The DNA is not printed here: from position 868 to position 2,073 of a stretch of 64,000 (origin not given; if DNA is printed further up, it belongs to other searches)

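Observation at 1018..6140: Four-gene exopolysaccharide operon: UDP-sugar dehydrogenase -> HAS/NodC-type GT2 synthase -> CE4 deacetylase -> secreted protein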

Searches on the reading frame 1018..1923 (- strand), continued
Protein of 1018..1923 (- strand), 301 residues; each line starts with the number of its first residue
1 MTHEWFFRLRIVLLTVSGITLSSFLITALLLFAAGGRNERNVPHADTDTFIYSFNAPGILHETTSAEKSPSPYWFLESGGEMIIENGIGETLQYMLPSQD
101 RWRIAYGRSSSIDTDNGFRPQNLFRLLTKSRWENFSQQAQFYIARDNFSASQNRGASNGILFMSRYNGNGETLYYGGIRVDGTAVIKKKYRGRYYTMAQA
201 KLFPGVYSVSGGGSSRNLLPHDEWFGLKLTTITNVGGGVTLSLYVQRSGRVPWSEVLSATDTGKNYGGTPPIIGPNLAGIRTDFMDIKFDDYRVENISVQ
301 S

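Call 77: search_protein_families(library=pfam, alignment_id=A5, max_evalue=0.0001)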
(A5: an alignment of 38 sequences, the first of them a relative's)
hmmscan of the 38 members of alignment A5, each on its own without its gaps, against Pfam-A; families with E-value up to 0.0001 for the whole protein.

A. member 1, P0361 (1609 aa): 5 families
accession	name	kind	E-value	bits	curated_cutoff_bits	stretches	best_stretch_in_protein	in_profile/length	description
PF18911.6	PKD_4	-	3.4e-74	245.4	27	7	514-602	1-79/85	PKD domain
PF00801.26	PKD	-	2.5e-20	72.7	23.5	1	527-598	11-73/80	PKD domain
PF22352.2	K319L-like_PKD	-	1.2e-16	60.9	27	0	428-512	2-84/84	K319L-like, PKD domain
PF05345.18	He_PIG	-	2.4e-07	31.6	24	0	375-417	54-96/96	Putative Ig domain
PF10528.15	GLEYA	-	6.5e-05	23.6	26.2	0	1108-1163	36-89/91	GLEYA domain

B. families by the number of members that match (of 38 scanned): 26 families (the first 25 are shown)
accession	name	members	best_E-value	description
PF01522.26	Polysacc_deac_1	3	1.1e-16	Polysaccharide deacetylase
PF01471.23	PG_binding_1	3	2e-08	Putative peptidoglycan binding domain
PF19190.6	BACON_2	2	4.4e-30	Viral BACON domain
PF13004.13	BACON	2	5.2e-19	Putative binding domain, N-terminal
PF16656.11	Pur_ac_phosph_N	2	6.5e-12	Purple acid Phosphatase, N-terminal domain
PF18911.6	PKD_4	1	3.4e-74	PKD domain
PF00041.27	fn3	1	1.6e-25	Fibronectin type III domain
PF13517.12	FG-GAP_3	1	1.4e-20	FG-GAP-like repeat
PF00801.26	PKD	1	2.5e-20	PKD domain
PF22352.2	K319L-like_PKD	1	1.2e-16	K319L-like, PKD domain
PF01839.29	FG-GAP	1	5.4e-16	FG-GAP repeat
PF16893.11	fn3_2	1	4.6e-12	Fibronectin type III domain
PF17957.7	Big_7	1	3.3e-10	Bacterial Ig domain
PF00630.25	Filamin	1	1.3e-08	Filamin/ABP280 repeat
PF00754.31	F5_F8_type_C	1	1.8e-08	F5/8 type C domain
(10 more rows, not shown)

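Call 79: search_protein_families(library=pfam, proteins=[L050:6529-8004:+], max_evalue=0.001)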
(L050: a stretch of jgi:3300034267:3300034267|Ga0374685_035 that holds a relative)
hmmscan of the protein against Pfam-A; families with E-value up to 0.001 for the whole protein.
L050:6529-8004:+ (491 aa): 7 families
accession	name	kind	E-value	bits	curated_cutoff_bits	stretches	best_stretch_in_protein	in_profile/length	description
PF00535.33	Glycos_transf_2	-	3.8e-30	105.4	23.3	1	123-287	1-164/168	Glycosyl transferase family 2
PF13641.12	Glyco_tranf_2_3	-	2.5e-17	64.1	27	1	122-375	3-228/230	Glycosyltransferase like family 2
PF03142.21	Chitin_synth_2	-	1.6e-16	60.5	27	1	201-383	203-379/527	Chitin synthase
PF13506.12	Glyco_transf_21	-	2.2e-05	24.4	21.7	0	187-286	18-113/174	Glycosyl transferase family 21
PF10111.15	Glyco_tranf_2_2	-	7.3e-05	22.8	27.3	1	126-222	4-104/276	Glycosyltransferase like family 2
PF13632.12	Glyco_trans_2_3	-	0.00026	21.3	27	0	202-287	1-84/198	Glycosyl transferase family group 2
PF13704.12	Glyco_tranf_2_4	-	0.00042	21.2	27.5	1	129-216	1-88/98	Glycosyl transferase family 2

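Call 94: fold_search(model_id=the predicted structure, library=viral)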
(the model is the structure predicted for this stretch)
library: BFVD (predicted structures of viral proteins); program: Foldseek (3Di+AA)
matches with E <= 10: 1033; with E <= 0.001: 96
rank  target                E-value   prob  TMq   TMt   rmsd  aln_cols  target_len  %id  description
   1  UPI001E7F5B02         3.4e-08  1.00  0.40  0.21  15.9       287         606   12  (no name look-up for this kind of identifier)
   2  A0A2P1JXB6            4.5e-08  1.00  0.40  0.56   8.5       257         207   14  DUF7257 domain-containing protein [Rhodococcus phage Finch]
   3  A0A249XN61            7.4e-08  1.00  0.44  0.27   5.6       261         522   12  Minor tail protein [Arthrobacter phage GurgleFerb]
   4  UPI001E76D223         8.7e-08  1.00  0.45  0.35   5.5       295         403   12  (no name look-up for this kind of identifier)
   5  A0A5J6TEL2            6.3e-07  1.00  0.38  0.20  19.2       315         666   10  Minor tail protein [Gordonia phage GretelLyn]
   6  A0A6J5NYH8            6.3e-07  1.00  0.37  0.42  16.6       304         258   10  SO2946-like C-terminal domain-containing protein [uncultured Caudovirales phage]
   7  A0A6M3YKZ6            7.5e-07  1.00  0.39  0.15   6.4       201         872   13  (no name in the UniProt tables at hand)
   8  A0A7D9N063            8.3e-07  1.00  0.39  0.31  17.0       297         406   11  (no name in the UniProt tables at hand)
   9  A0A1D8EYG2            9.3e-07  1.00  0.45  0.16  21.9       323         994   12  Minor tail protein [Mycobacterium phage Fortunato]
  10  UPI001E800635         1.0e-06  1.00  0.43  0.33   6.8       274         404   10  (no name look-up for this kind of identifier)
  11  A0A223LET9            1.3e-06  1.00  0.45  0.22   8.8       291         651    8  Collagen-like domain containing protein [Bacillus phage PBS1]
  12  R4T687                1.4e-06  1.00  0.36  0.26  15.1       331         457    8  Uncharacterized protein [Haloarcula hispanica tailed virus 2]
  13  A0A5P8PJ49            1.4e-06  1.00  0.30  0.17  13.7       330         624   11  Uncharacterized protein [Stenotrophomonas phage Mendera]
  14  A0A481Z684            2.0e-06  1.00  0.38  0.29  18.0       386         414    9  Glycosyl hydrolase family 16 [Pithovirus LCPAC202]
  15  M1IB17                3.5e-06  1.00  0.28  0.09   8.0       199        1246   14  (no name in the UniProt tables at hand)
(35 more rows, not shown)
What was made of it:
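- Tried and rejected: P4 model against the viral structure library (call 94).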
